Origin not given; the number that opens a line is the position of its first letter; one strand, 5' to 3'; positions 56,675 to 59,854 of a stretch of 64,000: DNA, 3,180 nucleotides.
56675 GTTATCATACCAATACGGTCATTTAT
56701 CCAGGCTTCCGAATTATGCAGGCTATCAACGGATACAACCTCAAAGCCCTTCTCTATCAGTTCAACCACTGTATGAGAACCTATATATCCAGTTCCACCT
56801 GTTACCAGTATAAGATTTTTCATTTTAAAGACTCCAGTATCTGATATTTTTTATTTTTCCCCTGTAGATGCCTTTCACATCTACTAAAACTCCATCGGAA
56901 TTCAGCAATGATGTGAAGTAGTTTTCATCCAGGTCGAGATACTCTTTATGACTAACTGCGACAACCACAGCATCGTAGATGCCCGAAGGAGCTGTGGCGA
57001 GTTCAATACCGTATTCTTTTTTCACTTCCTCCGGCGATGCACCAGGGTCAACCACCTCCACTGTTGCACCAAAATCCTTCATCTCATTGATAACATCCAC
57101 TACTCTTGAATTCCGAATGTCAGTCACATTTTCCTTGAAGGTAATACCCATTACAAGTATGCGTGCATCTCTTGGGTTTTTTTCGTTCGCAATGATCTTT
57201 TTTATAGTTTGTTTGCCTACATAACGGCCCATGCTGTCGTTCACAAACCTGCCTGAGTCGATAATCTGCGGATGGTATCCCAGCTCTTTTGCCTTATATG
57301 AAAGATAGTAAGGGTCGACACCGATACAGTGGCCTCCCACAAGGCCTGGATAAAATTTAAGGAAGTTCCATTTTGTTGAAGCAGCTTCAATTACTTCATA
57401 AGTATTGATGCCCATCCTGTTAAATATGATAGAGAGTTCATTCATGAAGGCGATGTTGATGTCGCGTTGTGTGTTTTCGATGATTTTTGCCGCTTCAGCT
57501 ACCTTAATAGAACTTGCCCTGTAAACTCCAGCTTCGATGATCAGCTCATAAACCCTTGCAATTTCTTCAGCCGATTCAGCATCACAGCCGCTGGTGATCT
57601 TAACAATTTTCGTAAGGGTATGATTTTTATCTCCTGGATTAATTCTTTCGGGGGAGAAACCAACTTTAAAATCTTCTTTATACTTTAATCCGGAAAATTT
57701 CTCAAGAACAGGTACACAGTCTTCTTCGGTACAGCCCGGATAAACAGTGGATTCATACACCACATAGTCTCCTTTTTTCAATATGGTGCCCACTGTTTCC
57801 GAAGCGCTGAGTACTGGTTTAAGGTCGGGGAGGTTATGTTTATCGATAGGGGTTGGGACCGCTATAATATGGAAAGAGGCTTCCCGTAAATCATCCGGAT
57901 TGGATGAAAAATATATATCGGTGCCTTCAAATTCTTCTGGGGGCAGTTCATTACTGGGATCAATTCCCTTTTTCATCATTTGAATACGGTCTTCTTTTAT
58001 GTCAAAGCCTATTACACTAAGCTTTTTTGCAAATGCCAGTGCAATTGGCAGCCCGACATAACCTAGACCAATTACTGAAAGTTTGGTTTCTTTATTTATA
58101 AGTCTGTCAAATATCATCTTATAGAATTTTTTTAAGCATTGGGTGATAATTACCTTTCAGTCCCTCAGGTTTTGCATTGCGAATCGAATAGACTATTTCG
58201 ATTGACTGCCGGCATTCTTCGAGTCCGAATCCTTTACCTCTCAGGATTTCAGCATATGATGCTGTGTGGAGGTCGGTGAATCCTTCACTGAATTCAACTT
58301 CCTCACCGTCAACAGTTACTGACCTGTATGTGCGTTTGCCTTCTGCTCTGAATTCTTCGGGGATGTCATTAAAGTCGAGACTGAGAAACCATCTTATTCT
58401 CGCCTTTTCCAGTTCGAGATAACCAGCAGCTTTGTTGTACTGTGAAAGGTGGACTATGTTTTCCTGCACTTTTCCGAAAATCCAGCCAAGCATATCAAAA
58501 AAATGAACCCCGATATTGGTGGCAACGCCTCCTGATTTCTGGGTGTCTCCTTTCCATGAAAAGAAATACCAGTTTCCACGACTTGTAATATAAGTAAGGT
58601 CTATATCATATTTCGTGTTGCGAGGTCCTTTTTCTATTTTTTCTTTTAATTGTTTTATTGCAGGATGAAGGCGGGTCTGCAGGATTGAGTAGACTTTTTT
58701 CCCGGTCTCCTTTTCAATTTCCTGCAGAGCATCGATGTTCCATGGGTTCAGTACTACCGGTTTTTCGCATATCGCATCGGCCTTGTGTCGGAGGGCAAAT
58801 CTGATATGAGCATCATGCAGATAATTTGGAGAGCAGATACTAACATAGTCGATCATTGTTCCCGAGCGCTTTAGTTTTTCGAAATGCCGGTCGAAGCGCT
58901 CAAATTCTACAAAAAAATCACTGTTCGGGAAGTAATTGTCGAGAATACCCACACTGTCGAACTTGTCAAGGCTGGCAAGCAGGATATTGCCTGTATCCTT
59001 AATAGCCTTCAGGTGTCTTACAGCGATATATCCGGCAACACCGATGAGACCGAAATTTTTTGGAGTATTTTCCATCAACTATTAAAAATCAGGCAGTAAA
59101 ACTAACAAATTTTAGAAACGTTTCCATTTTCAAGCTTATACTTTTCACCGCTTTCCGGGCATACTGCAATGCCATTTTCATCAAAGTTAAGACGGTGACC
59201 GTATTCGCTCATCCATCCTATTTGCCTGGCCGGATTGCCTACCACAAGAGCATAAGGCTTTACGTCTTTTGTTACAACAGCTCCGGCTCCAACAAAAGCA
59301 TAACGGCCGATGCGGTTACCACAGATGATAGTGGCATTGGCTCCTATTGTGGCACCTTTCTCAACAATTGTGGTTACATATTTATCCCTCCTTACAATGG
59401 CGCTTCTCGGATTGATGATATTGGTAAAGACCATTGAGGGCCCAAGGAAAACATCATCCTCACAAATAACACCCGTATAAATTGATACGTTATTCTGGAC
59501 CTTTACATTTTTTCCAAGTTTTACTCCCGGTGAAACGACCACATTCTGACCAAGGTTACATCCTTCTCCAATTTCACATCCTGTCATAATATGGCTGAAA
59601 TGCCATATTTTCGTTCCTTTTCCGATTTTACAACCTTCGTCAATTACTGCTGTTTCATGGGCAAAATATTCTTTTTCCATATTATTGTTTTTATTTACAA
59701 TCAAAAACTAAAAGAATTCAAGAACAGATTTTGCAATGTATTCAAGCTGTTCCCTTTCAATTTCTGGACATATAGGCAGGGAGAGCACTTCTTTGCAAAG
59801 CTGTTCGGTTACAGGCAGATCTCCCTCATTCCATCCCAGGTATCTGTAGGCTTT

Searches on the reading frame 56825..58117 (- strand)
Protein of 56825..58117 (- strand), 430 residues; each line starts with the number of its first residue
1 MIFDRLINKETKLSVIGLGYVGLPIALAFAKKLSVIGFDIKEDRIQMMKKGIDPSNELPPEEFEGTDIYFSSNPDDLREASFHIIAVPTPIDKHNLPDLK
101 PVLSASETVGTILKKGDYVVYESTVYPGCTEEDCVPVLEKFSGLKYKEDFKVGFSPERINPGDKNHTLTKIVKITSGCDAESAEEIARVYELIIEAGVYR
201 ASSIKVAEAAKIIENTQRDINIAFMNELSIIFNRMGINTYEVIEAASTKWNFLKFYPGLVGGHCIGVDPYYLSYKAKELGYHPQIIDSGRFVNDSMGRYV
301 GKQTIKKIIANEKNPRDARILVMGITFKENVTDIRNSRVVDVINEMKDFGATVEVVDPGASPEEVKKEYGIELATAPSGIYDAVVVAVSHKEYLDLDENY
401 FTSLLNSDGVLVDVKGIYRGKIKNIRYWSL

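Call 97: search_protein_families(library=pfam, proteins=[window:56825-58117:-], max_evalue=0.00001)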
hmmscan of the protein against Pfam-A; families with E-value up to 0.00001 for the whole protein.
window:56825-58117:- (430 aa): 3 families
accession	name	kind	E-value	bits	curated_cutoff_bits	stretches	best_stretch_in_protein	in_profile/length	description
PF03721.20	UDPG_MGDP_dh_N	-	2.8e-31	109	27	1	12-187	2-184/187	UDP-glucose/GDP-mannose dehydrogenase family, NAD binding domain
PF00984.24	UDPG_MGDP_dh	-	4.4e-26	91.3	25.4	1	206-294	2-93/94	UDP-glucose/GDP-mannose dehydrogenase family, central domain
PF03720.21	UDPG_MGDP_dh_C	-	1.2e-20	74.3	30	1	321-418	1-101/103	UDP-glucose/GDP-mannose dehydrogenase family, UDP binding domain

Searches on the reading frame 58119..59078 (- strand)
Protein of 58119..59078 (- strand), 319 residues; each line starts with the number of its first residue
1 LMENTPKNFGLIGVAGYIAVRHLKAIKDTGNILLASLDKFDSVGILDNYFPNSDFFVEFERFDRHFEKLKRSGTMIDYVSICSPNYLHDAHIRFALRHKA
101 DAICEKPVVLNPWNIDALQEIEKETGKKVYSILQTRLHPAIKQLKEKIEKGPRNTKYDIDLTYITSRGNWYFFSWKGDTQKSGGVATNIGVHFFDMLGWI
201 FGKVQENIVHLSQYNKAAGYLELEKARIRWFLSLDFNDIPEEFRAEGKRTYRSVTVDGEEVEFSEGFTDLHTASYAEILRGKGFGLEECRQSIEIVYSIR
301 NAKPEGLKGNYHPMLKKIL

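Call 97: search_protein_families(library=pfam, proteins=[window:58119-59078:-], max_evalue=0.00001)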
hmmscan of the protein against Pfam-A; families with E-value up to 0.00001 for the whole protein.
window:58119-59078:- (319 aa): 3 families
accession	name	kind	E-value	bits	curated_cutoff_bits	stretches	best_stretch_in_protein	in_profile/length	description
PF01408.29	GFO_IDH_MocA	-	1.1e-17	65.2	24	1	8-130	2-117/120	Oxidoreductase family, NAD-binding Rossmann fold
PF02894.22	GFO_IDH_MocA_C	-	2e-14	54.3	22.9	1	155-231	13-99/218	Oxidoreductase family, C-terminal alpha/beta domain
PF22725.1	GFO_IDH_MocA_C3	-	1.2e-06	28.9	27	1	143-215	3-76/124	GFO/IDH/MocA C-terminal domain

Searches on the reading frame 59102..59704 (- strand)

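Call 97: search_protein_families(library=pfam, proteins=[window:59102-59704:-], max_evalue=0.00001)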
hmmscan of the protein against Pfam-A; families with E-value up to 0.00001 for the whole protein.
window:59102-59704:- (200 aa): 3 families
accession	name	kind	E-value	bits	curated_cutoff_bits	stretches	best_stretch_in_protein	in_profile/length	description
PF00132.30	Hexapep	-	5.1e-21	73.9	27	1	24-58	1-35/36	Bacterial transferase hexapeptide (six repeats)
PF14602.12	Hexapep_2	-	5.6e-13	48.8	27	1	45-76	4-33/34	Hexapeptide repeat of succinyl-transferase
PF25084.1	LbH_EIF2B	-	4.4e-09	36.7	54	1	10-83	7-78/105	EIF2B subunit epsilon LbH domain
